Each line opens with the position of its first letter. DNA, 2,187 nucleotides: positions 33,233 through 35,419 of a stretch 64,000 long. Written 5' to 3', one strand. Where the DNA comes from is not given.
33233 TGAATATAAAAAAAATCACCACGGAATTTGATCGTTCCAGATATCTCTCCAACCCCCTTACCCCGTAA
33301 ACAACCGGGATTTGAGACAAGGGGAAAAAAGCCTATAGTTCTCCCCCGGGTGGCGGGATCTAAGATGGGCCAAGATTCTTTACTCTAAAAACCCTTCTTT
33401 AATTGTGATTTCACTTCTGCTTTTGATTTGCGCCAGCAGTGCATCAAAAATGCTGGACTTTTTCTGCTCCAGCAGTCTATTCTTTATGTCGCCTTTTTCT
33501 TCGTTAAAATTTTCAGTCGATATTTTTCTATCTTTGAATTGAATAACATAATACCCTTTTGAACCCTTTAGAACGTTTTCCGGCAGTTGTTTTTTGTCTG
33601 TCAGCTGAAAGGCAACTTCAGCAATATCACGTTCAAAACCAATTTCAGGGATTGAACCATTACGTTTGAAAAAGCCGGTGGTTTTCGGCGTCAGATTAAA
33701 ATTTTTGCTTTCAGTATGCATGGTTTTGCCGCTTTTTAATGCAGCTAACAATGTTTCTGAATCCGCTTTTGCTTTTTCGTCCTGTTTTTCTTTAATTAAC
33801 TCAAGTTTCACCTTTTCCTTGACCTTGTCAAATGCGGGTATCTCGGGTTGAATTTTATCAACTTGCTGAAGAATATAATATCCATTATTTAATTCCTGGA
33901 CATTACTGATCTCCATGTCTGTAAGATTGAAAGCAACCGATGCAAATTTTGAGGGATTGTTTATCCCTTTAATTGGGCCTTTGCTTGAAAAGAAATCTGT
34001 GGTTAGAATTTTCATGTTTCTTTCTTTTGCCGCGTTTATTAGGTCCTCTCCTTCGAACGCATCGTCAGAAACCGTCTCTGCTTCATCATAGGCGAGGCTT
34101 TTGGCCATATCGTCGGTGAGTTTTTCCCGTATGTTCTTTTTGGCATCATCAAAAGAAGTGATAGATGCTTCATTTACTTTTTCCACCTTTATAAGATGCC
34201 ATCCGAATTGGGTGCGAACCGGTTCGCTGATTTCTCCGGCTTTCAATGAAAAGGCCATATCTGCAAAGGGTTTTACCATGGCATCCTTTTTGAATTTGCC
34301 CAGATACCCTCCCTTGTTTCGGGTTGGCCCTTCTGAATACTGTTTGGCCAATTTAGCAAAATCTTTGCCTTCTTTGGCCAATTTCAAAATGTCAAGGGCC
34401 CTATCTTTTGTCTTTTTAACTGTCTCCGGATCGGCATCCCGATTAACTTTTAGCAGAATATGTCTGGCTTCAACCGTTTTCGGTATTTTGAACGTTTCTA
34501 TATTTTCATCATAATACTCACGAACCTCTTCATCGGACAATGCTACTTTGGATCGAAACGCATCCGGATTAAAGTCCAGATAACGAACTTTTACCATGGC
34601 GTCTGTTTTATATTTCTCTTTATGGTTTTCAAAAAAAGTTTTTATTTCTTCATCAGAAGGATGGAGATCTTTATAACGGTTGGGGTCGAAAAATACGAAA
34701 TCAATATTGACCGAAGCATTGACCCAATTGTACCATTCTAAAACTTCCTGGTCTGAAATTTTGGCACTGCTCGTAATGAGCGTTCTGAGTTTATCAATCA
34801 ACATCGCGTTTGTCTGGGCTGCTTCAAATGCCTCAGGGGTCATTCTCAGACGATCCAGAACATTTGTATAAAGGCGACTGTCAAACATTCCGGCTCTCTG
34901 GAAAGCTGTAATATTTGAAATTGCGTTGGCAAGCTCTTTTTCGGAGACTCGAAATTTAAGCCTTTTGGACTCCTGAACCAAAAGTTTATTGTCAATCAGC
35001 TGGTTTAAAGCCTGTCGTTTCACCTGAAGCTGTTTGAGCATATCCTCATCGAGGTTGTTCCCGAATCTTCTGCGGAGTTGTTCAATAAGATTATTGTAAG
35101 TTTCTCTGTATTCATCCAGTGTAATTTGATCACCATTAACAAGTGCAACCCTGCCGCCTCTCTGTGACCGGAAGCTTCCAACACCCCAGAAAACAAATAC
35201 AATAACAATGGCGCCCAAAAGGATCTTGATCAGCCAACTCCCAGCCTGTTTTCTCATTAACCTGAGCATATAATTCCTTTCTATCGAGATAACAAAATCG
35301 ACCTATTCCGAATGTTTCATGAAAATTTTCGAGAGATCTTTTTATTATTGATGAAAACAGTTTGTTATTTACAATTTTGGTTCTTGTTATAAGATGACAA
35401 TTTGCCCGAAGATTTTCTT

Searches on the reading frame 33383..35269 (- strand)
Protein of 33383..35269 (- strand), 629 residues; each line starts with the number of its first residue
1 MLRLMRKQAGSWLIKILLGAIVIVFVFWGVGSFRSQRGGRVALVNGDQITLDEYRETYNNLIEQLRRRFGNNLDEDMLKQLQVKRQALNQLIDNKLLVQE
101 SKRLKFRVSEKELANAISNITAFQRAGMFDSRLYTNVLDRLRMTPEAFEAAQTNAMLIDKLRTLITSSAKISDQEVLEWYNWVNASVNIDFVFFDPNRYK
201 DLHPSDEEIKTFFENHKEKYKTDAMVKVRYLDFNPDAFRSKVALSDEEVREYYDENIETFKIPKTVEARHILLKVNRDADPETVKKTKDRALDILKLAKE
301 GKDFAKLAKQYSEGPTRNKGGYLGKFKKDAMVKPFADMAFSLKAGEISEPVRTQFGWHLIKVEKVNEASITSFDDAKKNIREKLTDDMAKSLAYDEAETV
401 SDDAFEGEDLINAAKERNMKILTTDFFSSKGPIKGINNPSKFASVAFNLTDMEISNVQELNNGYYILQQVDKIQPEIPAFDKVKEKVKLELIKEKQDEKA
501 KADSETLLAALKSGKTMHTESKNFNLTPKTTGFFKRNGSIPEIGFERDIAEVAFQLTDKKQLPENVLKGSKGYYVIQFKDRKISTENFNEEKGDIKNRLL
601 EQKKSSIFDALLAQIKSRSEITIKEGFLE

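Call 63: search_protein_families(library=pfam, proteins=[window:33383-35269:-], max_evalue=0.00001)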
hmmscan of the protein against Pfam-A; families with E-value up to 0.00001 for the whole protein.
window:33383-35269:- (629 aa): 5 families
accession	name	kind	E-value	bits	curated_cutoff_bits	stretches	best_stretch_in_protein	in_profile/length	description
PF13624.11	SurA_N_3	-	1e-52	178.7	27.2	1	1-162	1-162/162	SurA-like N-terminal domain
PF13145.12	Rotamase_2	-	2.7e-34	119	27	2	245-378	2-121/121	PPIC-type PPIASE domain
PF13623.11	SurA_N_2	-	3.7e-34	118.1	28.5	1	3-138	2-145/145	SurA-like N-terminal domain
PF00639.27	Rotamase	-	3.5e-32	111.7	21.7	1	270-363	1-96/97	PPIC-type PPIASE domain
PF13616.12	Rotamase_3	-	6.4e-31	107.7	22.5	1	263-364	13-114/116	PPIC-type PPIASE domain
